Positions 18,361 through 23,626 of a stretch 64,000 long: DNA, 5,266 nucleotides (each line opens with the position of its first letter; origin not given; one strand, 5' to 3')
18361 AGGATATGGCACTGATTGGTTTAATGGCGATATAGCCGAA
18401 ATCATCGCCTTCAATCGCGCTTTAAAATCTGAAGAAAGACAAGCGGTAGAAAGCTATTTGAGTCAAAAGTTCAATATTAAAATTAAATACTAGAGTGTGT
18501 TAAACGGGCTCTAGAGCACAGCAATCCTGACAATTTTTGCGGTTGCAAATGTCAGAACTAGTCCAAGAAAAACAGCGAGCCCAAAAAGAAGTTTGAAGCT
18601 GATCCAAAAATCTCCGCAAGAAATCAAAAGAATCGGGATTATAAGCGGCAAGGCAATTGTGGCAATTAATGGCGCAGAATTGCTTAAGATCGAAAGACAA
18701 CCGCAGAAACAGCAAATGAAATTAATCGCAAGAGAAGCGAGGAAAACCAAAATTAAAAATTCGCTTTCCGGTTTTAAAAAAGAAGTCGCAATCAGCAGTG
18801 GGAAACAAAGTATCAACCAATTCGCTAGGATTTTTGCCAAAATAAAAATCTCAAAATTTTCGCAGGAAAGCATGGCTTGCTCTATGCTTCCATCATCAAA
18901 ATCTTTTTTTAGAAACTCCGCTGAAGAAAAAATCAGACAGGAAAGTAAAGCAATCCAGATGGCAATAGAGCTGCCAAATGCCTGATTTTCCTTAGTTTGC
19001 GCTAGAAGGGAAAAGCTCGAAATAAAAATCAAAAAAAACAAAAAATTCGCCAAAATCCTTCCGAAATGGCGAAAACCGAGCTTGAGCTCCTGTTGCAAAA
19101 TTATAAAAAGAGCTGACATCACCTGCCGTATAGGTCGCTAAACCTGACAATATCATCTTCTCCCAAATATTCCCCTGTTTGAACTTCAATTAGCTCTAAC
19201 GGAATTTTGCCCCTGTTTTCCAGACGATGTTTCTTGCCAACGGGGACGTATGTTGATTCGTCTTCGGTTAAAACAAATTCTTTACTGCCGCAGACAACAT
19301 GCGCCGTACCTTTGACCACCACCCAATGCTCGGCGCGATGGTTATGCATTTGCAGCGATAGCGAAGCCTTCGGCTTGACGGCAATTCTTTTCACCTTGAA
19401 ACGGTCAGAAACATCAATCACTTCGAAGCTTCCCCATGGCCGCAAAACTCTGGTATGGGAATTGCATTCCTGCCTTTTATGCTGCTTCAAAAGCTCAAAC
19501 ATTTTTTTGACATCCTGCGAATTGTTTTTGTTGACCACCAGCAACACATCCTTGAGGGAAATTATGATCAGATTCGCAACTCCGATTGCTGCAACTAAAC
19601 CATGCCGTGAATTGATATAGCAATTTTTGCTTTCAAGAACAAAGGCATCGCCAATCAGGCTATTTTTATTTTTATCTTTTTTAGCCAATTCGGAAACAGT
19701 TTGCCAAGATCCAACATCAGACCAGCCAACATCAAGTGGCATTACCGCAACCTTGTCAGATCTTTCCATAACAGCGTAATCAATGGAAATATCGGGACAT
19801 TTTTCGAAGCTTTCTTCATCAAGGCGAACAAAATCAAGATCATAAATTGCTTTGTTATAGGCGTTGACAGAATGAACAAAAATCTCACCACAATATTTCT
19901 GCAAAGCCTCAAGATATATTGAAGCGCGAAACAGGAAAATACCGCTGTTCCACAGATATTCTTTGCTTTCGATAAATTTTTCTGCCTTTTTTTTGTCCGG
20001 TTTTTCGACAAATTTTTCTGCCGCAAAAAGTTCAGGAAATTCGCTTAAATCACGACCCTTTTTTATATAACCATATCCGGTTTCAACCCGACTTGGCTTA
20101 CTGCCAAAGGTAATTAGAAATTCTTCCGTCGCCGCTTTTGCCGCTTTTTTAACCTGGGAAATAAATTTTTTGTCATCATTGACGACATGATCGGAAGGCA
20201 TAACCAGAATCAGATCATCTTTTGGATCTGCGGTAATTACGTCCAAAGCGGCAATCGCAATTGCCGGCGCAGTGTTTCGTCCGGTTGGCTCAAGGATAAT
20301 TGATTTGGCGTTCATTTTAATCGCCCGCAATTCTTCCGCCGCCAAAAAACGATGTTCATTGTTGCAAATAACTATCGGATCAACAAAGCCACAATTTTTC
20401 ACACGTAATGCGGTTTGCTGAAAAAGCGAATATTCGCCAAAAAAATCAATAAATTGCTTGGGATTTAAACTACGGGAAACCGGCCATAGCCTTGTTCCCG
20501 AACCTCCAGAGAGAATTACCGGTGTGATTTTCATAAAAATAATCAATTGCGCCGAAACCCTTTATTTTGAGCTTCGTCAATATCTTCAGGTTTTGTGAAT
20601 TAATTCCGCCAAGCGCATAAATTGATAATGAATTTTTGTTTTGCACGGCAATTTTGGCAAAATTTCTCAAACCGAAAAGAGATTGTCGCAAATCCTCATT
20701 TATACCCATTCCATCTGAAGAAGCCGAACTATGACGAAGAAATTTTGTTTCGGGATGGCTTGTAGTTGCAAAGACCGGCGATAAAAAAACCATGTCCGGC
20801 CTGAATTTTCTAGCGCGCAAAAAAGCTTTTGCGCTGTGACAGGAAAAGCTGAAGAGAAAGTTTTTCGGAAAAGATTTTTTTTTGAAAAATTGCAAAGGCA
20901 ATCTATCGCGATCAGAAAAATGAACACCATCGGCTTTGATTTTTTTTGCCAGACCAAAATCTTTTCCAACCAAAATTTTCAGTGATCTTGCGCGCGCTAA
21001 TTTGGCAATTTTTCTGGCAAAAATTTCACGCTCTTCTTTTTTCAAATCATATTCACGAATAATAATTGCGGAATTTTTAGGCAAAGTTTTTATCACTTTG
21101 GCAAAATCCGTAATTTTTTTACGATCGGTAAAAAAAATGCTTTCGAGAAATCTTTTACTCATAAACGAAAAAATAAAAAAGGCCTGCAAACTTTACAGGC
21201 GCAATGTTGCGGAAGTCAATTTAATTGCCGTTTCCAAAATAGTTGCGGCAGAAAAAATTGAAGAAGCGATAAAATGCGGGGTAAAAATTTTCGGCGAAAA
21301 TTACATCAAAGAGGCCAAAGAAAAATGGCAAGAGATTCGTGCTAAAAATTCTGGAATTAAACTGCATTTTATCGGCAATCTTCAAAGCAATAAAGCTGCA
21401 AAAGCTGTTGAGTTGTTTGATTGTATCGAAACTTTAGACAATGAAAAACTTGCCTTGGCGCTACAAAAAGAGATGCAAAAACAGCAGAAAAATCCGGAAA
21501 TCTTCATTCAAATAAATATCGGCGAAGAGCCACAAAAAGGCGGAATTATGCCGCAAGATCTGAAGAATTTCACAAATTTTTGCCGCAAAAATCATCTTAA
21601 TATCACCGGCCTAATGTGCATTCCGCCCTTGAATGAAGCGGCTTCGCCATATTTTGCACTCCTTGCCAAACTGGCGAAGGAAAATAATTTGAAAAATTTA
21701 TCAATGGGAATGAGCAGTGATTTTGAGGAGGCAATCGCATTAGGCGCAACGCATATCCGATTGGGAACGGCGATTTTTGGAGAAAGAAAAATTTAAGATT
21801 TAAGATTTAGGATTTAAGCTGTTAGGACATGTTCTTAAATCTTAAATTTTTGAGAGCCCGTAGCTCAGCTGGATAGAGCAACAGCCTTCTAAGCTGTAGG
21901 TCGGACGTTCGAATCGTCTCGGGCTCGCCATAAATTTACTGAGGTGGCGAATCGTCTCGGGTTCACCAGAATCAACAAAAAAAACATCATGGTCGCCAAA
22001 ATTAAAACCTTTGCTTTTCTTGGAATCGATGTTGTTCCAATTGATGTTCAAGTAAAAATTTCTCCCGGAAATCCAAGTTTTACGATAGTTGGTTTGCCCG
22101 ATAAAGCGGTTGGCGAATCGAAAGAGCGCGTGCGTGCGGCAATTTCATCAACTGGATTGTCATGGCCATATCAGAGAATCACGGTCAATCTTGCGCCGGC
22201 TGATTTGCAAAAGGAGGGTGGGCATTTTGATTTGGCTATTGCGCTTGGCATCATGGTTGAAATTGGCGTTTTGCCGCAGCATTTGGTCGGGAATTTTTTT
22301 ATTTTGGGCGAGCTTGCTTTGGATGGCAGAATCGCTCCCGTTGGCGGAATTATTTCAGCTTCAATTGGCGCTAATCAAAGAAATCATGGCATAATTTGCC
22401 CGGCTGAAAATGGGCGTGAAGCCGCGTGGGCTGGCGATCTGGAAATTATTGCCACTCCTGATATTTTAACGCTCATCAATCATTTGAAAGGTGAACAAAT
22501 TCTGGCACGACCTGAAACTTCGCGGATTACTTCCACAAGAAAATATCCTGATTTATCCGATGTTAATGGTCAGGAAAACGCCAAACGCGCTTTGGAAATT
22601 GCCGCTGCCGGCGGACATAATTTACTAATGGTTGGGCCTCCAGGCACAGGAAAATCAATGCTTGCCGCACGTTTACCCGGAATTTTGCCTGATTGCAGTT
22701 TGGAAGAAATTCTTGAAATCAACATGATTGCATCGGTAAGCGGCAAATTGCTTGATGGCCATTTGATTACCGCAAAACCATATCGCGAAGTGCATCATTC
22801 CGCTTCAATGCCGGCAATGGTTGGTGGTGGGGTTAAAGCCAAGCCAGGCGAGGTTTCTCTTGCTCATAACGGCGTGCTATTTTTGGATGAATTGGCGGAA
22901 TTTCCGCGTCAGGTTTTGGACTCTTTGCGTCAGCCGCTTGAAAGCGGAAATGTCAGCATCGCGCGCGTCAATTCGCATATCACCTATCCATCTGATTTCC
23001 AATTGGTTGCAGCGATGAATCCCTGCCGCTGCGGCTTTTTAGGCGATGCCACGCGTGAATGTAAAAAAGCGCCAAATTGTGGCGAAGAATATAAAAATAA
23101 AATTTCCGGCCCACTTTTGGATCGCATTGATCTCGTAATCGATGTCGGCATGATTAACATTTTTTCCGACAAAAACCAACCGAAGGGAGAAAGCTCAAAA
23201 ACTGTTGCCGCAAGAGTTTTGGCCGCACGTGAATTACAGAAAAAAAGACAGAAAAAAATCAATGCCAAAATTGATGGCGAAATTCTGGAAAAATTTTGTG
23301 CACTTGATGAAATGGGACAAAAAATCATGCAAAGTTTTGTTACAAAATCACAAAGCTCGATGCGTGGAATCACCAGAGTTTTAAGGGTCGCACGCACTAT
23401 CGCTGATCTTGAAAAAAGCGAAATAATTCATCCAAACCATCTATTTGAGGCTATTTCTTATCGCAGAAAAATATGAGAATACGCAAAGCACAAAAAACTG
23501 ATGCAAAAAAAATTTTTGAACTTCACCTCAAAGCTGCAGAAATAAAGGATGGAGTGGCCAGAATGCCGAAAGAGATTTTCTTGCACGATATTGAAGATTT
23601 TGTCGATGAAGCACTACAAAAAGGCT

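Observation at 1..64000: Housekeeping chromosome saturated with at least eight families of GC-rich palindromic (RPE/MITE-like) repeats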

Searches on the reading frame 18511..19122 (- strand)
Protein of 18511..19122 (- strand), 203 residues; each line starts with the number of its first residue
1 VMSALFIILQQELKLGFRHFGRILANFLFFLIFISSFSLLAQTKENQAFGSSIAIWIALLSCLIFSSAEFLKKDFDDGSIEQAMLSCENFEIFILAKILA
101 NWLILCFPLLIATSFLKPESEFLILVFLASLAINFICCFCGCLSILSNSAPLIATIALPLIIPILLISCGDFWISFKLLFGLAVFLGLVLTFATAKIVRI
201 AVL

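Call 28: search_protein_families(library=pfam, max_evalue=1e-8, proteins=[window:18511-19122:-])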
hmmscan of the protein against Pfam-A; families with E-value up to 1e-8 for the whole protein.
window:18511-19122:- (203 aa): 1 family
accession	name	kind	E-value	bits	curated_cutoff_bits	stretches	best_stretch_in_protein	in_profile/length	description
PF03379.19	CcmB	-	4e-16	59.5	24.9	1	7-200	3-215/215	CcmB protein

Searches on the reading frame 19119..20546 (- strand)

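Call 29: search_protein_families(library=pfam, max_evalue=1e-8, proteins=[window:19119-20546:-])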
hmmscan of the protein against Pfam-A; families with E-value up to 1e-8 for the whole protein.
window:19119-20546:- (475 aa): 4 families
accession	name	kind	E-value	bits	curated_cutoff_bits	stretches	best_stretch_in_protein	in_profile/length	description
PF00483.29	NTP_transferase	-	1.9e-54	185.3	21.2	1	9-292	2-243/245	Nucleotidyl transferase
PF01050.24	MannoseP_isomer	-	6.5e-53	178.3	23.6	1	357-471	2-116/116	Mannose-6-phosphate isomerase C-terminal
PF22640.1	ManC_GMP_beta-helix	-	9.2e-13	48.3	27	1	302-351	4-53/55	MannoseP isomerase/GMP-like beta-helix domain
PF07883.17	Cupin_2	-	7.6e-11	42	27.2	1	389-455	4-69/70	Cupin domain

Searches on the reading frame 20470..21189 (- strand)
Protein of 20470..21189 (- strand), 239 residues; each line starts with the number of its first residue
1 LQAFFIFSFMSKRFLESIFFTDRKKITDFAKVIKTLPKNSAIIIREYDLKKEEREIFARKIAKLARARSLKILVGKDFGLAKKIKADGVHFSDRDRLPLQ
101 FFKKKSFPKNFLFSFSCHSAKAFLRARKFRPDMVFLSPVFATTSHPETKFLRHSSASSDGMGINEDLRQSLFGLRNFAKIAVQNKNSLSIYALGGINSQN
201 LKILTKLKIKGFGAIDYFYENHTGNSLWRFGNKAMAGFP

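Call 29: search_protein_families(library=pfam, max_evalue=1e-8, proteins=[window:20470-21189:-])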
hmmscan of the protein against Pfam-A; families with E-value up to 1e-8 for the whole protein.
window:20470-21189:- (239 aa): 1 family
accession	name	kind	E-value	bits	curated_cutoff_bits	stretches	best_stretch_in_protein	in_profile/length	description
PF02581.23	TMP-TENI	-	1.4e-20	73.9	27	1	21-150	5-135/180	Thiamine monophosphate synthase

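Call 52: search_solved_structures(query=window:20470-21189:-, show_alignments=1, max_evalue=0.00001)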
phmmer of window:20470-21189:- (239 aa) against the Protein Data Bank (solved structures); distinct sequences matched with E-value up to 0.00001: 0.

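Call 111: search_solved_structures(query=window:20470-21162:-, show_alignments=2, max_evalue=10)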
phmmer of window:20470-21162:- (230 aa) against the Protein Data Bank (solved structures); distinct sequences matched with E-value up to 10: 11.
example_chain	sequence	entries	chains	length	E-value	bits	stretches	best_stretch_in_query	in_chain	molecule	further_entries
1g4t_A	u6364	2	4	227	9.7e-05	25.2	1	40-143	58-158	THIAMIN PHOSPHATE SYNTHASE | PROTEIN (THIAMIN PHOSPHATE SYNTHASE)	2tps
3o15_A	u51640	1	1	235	0.0001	25.1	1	40-143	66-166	Thiamine-phosphate pyrophosphorylase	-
3o16_A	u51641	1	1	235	0.00014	24.7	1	40-143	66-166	Thiamine-phosphate pyrophosphorylase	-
1g4e_A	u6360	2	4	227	0.00025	23.8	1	40-143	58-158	THIAMIN PHOSPHATE SYNTHASE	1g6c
1g4p_A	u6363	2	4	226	0.00025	23.8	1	40-143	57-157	THIAMIN PHOSPHATE SYNTHASE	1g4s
1g69_A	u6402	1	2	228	0.00026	23.8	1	40-143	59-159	THIAMIN PHOSPHATE SYNTHASE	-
1g67_A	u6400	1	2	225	0.00026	23.8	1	40-143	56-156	THIAMIN PHOSPHATE SYNTHASE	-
1xi3_A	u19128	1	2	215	0.00096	22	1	10-139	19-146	Thiamine phosphate pyrophosphorylase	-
3ceu_A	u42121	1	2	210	0.13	15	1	63-136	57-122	Thiamine phosphate pyrophosphorylase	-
3nl2_A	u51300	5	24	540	0.3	13.8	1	35-126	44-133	Thiamine biosynthetic bifunctional enzyme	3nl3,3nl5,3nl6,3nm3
3nm1_A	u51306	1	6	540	0.31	13.8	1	35-126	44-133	Thiamine biosynthetic bifunctional enzyme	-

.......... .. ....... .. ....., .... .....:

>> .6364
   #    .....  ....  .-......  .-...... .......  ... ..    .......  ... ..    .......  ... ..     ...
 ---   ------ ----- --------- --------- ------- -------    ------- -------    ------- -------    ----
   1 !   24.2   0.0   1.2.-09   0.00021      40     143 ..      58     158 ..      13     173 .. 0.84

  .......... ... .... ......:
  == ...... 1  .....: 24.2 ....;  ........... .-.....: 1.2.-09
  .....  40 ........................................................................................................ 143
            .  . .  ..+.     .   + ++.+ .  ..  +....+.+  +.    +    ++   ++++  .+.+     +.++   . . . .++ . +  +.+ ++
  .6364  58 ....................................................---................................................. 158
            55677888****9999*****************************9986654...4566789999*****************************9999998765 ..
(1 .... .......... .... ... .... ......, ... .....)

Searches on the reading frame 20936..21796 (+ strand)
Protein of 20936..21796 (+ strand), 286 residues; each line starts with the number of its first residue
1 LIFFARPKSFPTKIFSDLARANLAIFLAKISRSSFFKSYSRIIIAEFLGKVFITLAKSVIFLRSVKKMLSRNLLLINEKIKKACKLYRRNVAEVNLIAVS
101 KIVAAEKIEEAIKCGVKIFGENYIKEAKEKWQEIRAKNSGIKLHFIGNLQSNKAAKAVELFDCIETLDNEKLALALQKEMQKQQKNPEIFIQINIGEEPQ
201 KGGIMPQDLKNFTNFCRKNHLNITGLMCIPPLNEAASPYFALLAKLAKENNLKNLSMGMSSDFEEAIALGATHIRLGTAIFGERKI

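Call 29: search_protein_families(library=pfam, max_evalue=1e-8, proteins=[window:20936-21796:+])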
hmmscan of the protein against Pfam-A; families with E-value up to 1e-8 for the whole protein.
window:20936-21796:+ (286 aa): 1 family
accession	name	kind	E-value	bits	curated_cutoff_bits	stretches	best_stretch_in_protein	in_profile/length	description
PF01168.26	Ala_racemase_N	-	4.7e-16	59.6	24.1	1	80-284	6-219/220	Alanine racemase, N-terminal domain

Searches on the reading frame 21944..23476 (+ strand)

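Call 29: search_protein_families(library=pfam, max_evalue=1e-8, proteins=[window:21944-23476:+])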
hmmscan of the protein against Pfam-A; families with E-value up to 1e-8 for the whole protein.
window:21944-23476:+ (510 aa): 5 families
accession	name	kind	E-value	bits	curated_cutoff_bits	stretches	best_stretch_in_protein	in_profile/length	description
PF01078.27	Mg_chelatase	-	1.1e-91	306.3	20.3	1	203-403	1-201/207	Magnesium chelatase, subunit ChlI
PF13541.12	ChlI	-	3e-39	134.1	27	1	35-156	1-121/121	Subunit ChlI of Mg-chelatase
PF13335.12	Mg_chelatase_C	-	3.9e-30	104.7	26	1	415-507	1-94/94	Magnesium chelatase, subunit ChlI C-terminal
PF07728.20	AAA_5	-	7.9e-12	45.8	22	1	226-361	1-124/139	AAA domain (dynein-related subfamily)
PF00158.32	Sigma54_activat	-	1.8e-09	37.9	20.2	1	213-359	11-142/168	Sigma-54 interaction domain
